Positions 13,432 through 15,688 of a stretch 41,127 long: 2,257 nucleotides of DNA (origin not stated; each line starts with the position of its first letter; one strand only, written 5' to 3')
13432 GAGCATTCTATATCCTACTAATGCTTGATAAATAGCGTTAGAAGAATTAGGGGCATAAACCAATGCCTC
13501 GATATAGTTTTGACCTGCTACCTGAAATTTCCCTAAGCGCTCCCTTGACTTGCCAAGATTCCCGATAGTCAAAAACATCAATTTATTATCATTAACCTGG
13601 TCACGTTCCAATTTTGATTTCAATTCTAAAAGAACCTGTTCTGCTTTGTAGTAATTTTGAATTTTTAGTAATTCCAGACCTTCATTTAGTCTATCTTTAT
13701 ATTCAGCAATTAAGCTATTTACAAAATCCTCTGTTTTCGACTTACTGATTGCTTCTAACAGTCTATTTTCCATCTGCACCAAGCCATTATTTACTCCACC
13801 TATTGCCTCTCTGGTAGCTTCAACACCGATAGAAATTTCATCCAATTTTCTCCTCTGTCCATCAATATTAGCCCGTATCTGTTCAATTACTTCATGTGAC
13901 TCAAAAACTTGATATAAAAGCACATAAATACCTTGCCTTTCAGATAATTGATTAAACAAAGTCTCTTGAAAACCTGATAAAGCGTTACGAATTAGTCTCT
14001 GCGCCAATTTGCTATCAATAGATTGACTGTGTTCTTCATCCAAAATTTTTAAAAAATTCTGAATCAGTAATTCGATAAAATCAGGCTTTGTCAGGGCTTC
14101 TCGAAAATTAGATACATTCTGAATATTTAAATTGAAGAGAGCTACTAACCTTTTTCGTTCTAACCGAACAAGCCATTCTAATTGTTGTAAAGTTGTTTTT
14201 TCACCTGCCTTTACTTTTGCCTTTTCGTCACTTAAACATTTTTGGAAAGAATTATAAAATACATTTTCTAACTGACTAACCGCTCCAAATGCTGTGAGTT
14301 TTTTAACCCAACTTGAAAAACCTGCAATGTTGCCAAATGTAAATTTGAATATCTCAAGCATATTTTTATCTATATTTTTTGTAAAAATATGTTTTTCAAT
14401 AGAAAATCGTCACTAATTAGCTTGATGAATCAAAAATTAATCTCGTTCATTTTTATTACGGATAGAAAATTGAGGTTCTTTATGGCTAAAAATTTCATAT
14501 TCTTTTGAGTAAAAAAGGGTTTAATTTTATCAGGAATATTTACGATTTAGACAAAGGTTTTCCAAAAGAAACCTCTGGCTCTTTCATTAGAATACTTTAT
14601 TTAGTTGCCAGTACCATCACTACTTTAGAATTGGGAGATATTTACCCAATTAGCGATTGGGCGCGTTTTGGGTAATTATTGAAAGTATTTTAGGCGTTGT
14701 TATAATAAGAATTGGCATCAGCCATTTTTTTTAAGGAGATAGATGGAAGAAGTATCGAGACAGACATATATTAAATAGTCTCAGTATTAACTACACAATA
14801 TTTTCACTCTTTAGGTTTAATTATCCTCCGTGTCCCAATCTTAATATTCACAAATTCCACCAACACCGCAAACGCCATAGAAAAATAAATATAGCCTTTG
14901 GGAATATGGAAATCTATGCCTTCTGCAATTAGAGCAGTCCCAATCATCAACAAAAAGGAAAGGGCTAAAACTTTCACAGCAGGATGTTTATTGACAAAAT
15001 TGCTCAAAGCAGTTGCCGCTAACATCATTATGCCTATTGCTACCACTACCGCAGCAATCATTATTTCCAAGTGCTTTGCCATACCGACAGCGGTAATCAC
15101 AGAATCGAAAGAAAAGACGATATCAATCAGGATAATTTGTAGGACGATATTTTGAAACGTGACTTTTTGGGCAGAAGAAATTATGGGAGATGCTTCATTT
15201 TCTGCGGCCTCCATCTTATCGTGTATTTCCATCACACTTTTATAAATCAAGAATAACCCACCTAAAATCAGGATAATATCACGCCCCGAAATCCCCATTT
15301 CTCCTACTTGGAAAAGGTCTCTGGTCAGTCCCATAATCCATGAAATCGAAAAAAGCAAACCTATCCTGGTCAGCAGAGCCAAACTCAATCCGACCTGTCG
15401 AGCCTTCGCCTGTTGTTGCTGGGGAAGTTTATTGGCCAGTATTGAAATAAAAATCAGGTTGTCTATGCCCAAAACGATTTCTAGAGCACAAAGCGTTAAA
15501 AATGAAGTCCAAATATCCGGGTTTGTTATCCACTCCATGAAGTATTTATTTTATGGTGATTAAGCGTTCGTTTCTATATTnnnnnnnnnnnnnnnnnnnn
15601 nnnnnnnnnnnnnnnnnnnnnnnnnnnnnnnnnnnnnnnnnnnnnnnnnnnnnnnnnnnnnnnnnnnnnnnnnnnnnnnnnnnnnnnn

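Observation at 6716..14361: Candidate multi-gene RNA-targeting conflict locus (HEPN-motif, HEPN-motif, TPR-PIN-tRNA_bind)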

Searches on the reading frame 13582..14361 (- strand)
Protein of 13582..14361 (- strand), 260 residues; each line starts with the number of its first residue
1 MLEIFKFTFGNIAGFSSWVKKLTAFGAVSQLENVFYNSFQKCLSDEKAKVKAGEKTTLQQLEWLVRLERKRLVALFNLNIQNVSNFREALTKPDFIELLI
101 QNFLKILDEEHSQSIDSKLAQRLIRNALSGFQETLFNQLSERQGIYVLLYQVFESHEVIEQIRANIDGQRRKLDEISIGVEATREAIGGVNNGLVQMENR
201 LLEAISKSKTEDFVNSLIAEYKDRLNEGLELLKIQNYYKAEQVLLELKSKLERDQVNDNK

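Call 37: search_protein_families(library=pfam, proteins=[window:13582-14361:-], max_evalue=10)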
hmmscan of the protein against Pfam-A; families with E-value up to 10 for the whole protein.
window:13582-14361:- (260 aa): 3 families
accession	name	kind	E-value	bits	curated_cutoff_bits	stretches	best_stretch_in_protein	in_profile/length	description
PF18915.5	DUF5667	-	0.048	14.5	27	1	193-252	33-97/99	Domain of unknown function (DUF5667)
PF24913.1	HTH_AAA_fung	-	0.08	13.5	27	1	83-136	55-110/120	Fungal AAA protein, C-terminal winged helix domain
PF12717.13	Cnd1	-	0.11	12.9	26.4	1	33-123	57-145/162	non-SMC mitotic condensation complex subunit 1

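Call 111: search_solved_structures(query=window:13582-14361:-, max_evalue=10)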
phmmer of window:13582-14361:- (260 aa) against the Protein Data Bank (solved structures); distinct sequences matched with E-value up to 10: 9.
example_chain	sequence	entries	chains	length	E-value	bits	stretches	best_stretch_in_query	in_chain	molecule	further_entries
6prh_A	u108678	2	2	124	0.022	17.9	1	100-197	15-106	RicA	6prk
2pih_A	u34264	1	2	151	0.024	17.7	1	101-197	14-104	Protein ymcA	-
6j4o_A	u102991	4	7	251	0.3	14.1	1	77-137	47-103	Tubulinyl-Tyr carboxypeptidase 2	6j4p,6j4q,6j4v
6qby_A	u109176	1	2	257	0.32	14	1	77-137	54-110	Tubulinyl-Tyr carboxypeptidase 2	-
6jze_A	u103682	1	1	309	0.43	13.6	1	77-137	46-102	Tubulinyl-Tyr carboxypeptidase 2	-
6jzd_A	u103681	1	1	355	0.55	13.3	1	77-138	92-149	Tubulinyl-Tyr carboxypeptidase 2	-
7zcw_C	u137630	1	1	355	0.59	13.2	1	77-138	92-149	Tubulinyl-Tyr carboxypeptidase 2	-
6jzc_A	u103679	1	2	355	0.59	13.2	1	77-137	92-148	Tubulinyl-Tyr carboxypeptidase 2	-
6j4s_A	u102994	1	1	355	0.64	13.1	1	77-137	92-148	Tubulinyl-Tyr carboxypeptidase 2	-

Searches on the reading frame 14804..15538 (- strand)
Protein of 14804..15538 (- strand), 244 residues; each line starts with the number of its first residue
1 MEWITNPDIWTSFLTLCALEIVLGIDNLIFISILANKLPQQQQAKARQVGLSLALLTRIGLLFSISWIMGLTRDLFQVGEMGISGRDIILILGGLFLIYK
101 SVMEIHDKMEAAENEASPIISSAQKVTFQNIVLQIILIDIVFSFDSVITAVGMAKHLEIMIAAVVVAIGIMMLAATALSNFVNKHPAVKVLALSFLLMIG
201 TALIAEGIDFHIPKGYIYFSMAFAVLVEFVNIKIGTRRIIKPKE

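Call 3: search_protein_families(library=pfam, proteins=[window:14804-15538:-], max_evalue=0.1)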
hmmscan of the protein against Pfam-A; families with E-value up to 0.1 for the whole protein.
window:14804-15538:- (244 aa): 1 family
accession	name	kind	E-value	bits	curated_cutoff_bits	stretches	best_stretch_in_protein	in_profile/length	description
PF03741.22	TerC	-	1.7e-46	158.7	27.8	1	15-206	2-177/178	Integral membrane protein TerC family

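Call 21: find_related_loci(query=window:14804-15538:-, collection=genome_contigs, flank=10000)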
Query window:14804-15538:- (244 aa) in genome_contigs; peptide patterns used: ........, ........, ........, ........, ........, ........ (x = any residue, [..] = any of these).
600 stretches matched a pattern (row limit reached: there are more); 587 encode a relative of the query (tblastn E <= 1e-3); the best 80 are kept; 80 distinct loci.
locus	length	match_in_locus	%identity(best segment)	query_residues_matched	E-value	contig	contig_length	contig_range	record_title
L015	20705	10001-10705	76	1-238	5e-117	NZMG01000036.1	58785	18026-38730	MAG: Flavobacteriaceae bacterium isolate IN17 MHASMcontig_375261, whole genome shotgun sequence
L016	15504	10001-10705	76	1-238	8e-117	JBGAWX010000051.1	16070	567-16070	MAG: Saprospiraceae bacterium isolate MAG_AAO_AS.16 AAOAS-16_NODE_51_length_16070_cov_3.857750, whole genome shotgun seq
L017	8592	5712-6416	73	1-238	2e-114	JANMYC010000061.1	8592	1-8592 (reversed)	MAG: Saprospiraceae bacterium isolate OTE_8_metabat_49 OTE_8_k141_186986, whole genome shotgun sequence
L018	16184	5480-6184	72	1-238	9e-113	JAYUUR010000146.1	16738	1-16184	MAG: Saprospiraceae bacterium isolate GL122_UP_metabinner_4 GL122_UP_metabinner_4_145, whole genome shotgun sequence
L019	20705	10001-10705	78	1-238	2e-112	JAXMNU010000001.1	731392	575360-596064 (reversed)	MAG: Flavobacteriaceae bacterium isolate EC_MBin.22 ECX_28CoAssmbCtg, whole genome shotgun sequence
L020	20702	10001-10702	73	1-237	2e-111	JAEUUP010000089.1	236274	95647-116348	MAG: Saprospiraceae bacterium isolate new MAG-358 k141_73831, whole genome shotgun sequence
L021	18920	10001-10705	70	1-238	1e-107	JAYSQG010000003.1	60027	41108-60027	MAG: Saprospiraceae bacterium isolate GFS_11699 GFS_11699_2, whole genome shotgun sequence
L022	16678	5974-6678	77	1-238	1e-106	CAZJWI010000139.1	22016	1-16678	MAG TPA_asm: uncultured Flavobacteriaceae bacterium isolate SRP182702_co1_59 genome assembly, contig: k141_4292073, whol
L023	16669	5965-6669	71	1-238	7e-106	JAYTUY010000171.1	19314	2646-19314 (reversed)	MAG: Saprospiraceae bacterium isolate GFS_5639 GFS_5639_170, whole genome shotgun sequence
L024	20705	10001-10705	68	1-238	5e-105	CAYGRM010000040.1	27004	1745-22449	MAG TPA_asm: uncultured Saprospiraceae bacterium isolate ERP117304_co3_219 genome assembly, contig: NODE_2577_length_270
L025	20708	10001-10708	69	1-238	7e-103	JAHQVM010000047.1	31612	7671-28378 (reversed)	MAG: Flavobacteriaceae bacterium isolate MAG.028 Posi_028-P30487, whole genome shotgun sequence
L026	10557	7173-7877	69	1-238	1e-100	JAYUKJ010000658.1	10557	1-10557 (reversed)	MAG: Saprospiraceae bacterium isolate GFS_9243 GFS_9243_657, whole genome shotgun sequence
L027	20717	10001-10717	67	1-244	3e-100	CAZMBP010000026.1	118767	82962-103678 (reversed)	MAG TPA_asm: uncultured Saprospiraceae bacterium isolate SRP182702_co1_307 genome assembly, contig: k141_10645, whole ge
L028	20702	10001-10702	62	1-238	1e-98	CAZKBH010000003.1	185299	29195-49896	MAG TPA_asm: uncultured Saprospiraceae bacterium isolate binchicken_co340_58 genome assembly, contig: NODE_27_length_185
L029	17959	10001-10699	62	1-237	9e-98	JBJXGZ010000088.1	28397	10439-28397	MAG: Saprospiraceae bacterium isolate F1F2.bin.152 k127_1517889, whole genome shotgun sequence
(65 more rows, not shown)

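Call 23: find_encoding_contigs(protein=window:14804-15538:-, flank=10000, max_places=10)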
Protein window:14804-15538:- (244 aa): 3 contigs read that carry it; 2 places shown.
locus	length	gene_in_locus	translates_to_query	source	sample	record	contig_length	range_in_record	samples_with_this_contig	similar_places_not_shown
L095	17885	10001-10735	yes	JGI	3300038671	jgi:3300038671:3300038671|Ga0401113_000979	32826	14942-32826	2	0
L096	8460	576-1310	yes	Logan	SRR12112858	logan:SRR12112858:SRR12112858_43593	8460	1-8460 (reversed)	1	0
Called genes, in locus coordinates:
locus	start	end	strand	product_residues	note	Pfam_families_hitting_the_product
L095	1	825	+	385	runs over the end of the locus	-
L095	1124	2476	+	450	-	PF13175:AAA_15, PF13304:AAA_21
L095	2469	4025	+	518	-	PF13707:RloB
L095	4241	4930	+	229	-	-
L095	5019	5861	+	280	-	PF00582:Usp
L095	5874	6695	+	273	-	PF00582:Usp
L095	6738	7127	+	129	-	PF16022:DUF4783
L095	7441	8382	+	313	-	PF28533:DUF8429, PF04977:DivIC (faint), PF11559:ADIP (faint), PF11932:DUF3450 (faint), PF14662:KASH_CCD (faint), PF28175:T4SS_LegC2C7 (weak), PF28532:DUF8428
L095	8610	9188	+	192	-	-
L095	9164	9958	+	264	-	PF01734:Patatin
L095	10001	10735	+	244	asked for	PF03741:TerC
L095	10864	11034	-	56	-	PF07885:Ion_trans_2 (weak)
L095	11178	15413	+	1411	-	PF07719:TPR_2 (faint), PF13428:TPR_14 (faint), PF20698:PIN-TPR-GreABC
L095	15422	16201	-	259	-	-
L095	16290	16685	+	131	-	-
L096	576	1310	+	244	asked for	PF03741:TerC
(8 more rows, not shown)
